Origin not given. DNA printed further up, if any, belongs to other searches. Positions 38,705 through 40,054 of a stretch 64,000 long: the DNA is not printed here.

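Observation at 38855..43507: Giant OmpA-anchored protein with about ten alternating FlgD-Ig-like repeats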

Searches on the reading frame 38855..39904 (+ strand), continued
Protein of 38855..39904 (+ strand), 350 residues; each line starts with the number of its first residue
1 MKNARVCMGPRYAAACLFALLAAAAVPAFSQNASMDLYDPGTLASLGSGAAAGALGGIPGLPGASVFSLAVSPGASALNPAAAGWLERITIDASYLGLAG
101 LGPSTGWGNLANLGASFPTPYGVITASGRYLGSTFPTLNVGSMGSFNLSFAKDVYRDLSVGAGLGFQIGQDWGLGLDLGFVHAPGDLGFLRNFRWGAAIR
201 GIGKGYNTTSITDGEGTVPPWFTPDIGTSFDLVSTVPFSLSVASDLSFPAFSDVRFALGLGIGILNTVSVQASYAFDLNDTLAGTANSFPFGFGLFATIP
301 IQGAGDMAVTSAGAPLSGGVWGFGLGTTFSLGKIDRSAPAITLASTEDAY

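Call 74: find_encoding_contigs(protein=P0192, flank=8000, max_places=3)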
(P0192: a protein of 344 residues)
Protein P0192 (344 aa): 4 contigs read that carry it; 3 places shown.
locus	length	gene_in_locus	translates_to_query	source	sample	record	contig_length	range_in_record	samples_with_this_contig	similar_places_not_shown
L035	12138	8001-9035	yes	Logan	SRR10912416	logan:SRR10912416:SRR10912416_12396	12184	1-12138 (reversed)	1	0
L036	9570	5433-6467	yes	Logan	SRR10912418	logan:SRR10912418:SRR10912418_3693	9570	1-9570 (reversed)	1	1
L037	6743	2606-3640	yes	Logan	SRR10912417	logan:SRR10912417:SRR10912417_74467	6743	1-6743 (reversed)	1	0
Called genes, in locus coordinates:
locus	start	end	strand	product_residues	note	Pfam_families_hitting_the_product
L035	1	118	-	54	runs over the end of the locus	?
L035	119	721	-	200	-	PF02508:Rnf-Nqr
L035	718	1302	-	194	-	PF04205:FMN_bind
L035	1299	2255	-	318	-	PF03116:NQR2_RnfD_RnfE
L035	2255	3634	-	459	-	PF13375:RnfC_N, PF01512:Complex1_51K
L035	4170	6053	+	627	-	PF03063:Prismane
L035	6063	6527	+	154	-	PF12797:Fer4_2 (faint), PF13237:Fer4_10 (faint), PF13187:Fer4_9 (faint), PF13247:Fer4_11, PF12838:Fer4_7 (weak), PF12837:Fer4_6 (weak)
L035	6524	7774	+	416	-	PF00890:FAD_binding_2 (faint), PF01134:GIDA (faint), PF01266:DAO (faint), PF01946:Thi4 (faint), PF03486:HI0933_like (faint), PF07992:Pyr_redox_2, PF13738:Pyr_redox_3 (weak), PF00070:Pyr_redox, +3 more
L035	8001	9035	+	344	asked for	-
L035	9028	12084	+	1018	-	PF19077:Big_13 (faint), PF15418:DUF4625 (faint), PF13750:Big_3_3 (faint), PF13860:FlgD_ig, PF13585:CHU_C (weak), PF13860:FlgD_ig, PF00691:OmpA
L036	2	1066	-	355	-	?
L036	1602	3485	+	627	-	PF03063:Prismane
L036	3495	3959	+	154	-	PF12797:Fer4_2 (faint), PF13237:Fer4_10 (faint), PF13187:Fer4_9 (faint), PF13247:Fer4_11, PF12838:Fer4_7 (weak), PF12837:Fer4_6 (weak)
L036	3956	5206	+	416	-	PF00890:FAD_binding_2 (faint), PF01134:GIDA (faint), PF01266:DAO (faint), PF01946:Thi4 (faint), PF03486:HI0933_like (faint), PF07992:Pyr_redox_2, PF13738:Pyr_redox_3 (weak), PF00070:Pyr_redox, +3 more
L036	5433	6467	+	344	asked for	-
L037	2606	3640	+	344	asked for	-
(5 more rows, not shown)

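Call 78: find_encoding_contigs(protein=P0243, flank=7000, max_places=2)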
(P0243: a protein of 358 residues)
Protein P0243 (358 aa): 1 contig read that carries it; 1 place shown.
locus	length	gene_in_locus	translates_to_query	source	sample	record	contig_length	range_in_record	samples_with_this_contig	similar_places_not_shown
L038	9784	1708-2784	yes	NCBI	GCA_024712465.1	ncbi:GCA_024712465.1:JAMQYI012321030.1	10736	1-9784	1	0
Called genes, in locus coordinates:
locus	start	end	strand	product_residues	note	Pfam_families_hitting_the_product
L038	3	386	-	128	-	?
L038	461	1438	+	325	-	PF01764:Lipase_3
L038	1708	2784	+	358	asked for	-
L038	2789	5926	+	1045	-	PF19077:Big_13 (faint), PF13860:FlgD_ig (weak), PF13585:CHU_C (weak), PF13860:FlgD_ig, PF00691:OmpA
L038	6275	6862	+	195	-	PF01812:5-FTHF_cyc-lig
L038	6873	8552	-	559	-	PF00682:HMGL-like, PF22615:IPMS_D2, PF08502:LeuA_dimer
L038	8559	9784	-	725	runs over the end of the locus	?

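Call 79: find_encoding_contigs(protein=P0216, flank=7000, max_places=2)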
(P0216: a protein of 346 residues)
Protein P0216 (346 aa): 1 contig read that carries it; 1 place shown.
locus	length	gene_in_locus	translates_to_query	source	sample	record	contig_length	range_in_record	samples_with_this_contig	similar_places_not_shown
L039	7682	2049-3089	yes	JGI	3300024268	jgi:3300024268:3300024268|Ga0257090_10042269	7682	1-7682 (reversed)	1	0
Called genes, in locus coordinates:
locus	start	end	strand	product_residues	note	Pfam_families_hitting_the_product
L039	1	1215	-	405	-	?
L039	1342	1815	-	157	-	PF05628:Borrelia_P13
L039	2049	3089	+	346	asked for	-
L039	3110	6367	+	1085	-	PF13585:CHU_C (faint), PF19077:Big_13 (faint), PF13860:FlgD_ig, PF00691:OmpA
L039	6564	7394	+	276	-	PF02592:Vut_1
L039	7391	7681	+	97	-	?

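Call 82: find_homologous_proteins(query=A2, max_evalue=0.00001)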
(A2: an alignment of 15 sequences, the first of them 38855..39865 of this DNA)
Query A2 (15 sequences) (337 aa, profile of the alignment): 14 proteins with E <= 0.00001 among 8000 candidates.
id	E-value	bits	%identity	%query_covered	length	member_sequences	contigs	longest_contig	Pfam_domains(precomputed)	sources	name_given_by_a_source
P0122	4.4e-109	383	42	97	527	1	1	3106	PF13585.13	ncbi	-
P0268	1.1e-106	375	39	94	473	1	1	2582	-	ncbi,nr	ncbi:MAG: hypothetical protein IMZ54_13045, partial [Acidobacteria bacterium]|nr:hypothetical protei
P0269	2.7e-104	367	42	77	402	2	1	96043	-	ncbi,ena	-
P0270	4.0e-101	356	43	83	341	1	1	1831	-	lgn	-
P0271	5.0e-98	346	39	82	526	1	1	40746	-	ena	-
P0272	3.4e-97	344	36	79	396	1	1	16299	-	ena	-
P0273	2.9e-95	337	37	68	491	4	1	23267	PF13860.13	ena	-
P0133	4.1e-95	337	38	86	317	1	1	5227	-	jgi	jgi:hypothetical protein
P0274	1.1e-89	319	29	79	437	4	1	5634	-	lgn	-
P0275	1.0e-85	306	38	77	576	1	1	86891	PF13585.13,PF13860.13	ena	-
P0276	1.2e-82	296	33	76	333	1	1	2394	-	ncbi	ncbi:MAG TPA: hypothetical protein VIO60_09760, partial [Rectinemataceae bacterium]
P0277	3.3e-58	215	44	57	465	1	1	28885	-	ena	-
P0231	2.1e-54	203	40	41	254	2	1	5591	-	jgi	jgi:hypothetical protein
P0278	4.5e-53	199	37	42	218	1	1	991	-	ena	-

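Call 88: search_protein_families(library=pfam, alignment_id=A2, max_evalue=10)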
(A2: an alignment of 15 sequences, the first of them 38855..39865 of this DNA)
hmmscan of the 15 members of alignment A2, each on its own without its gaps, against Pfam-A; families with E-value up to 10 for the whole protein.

A. member 1, window:38855-39865:+ (337 aa): 1 family
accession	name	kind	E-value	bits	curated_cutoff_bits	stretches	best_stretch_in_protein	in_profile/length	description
PF18990.6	DUF5723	-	0.78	9.8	26.8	1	168-203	208-238/376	Family of unknown function (DUF5723)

B. families by the number of members that match (of 15 scanned): 3 families
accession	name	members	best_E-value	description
PF18990.6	DUF5723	4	0.00046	Family of unknown function (DUF5723)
PF02668.22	TauD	1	0.05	Taurine catabolism dioxygenase TauD, TfdA family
PF14239.11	RRXRR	1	0.4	RRXRR protein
